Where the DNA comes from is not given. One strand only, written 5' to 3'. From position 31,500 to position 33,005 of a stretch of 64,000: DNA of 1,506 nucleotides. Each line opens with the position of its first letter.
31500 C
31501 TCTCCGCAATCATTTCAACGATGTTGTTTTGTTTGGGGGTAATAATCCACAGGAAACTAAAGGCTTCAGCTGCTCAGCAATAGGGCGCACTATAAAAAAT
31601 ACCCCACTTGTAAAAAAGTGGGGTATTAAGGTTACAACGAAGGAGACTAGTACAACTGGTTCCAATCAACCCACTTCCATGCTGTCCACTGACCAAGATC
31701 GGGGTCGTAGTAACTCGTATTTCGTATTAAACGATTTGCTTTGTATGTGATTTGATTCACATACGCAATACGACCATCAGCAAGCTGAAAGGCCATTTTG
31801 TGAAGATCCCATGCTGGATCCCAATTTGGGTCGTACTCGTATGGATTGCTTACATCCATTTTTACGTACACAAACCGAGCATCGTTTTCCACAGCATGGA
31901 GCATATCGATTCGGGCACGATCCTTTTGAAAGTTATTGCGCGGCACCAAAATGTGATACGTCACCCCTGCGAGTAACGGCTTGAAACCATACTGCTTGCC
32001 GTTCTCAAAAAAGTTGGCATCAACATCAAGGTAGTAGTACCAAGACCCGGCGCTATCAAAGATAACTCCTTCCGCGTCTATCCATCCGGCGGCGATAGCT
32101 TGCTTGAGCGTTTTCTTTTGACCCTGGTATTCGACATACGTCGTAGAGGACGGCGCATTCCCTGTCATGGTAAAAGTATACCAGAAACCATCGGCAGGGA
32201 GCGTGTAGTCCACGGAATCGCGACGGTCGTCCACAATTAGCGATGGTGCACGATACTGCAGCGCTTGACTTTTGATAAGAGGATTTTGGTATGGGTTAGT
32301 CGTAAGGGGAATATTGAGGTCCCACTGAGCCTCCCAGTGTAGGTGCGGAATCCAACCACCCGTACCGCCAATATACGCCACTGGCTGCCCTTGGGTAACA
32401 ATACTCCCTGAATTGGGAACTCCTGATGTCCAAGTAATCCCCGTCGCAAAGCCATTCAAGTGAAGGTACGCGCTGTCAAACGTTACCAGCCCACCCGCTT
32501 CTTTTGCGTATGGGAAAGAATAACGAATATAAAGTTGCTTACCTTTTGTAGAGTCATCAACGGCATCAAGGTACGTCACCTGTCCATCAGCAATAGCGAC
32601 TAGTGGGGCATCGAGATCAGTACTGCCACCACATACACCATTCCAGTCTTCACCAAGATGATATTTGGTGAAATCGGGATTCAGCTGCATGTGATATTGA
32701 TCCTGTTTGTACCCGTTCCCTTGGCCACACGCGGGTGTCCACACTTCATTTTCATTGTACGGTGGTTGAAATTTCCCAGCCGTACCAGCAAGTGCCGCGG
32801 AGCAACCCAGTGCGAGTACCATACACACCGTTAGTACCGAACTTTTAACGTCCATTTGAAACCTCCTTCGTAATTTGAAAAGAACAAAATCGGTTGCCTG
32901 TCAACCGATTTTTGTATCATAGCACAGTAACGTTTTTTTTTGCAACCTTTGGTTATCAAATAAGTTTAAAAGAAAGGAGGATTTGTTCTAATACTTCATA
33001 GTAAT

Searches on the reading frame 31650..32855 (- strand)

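Call 70: search_protein_families(library=pfam, proteins=[window:31650-32855:-], max_evalue=0.001)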
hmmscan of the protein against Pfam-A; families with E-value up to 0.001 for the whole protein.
window:31650-32855:- (402 aa): 1 family
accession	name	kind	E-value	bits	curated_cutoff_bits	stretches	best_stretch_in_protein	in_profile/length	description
PF01551.29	Peptidase_M23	-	1.7e-05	25.4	28.7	1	82-178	13-89/96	Peptidase family M23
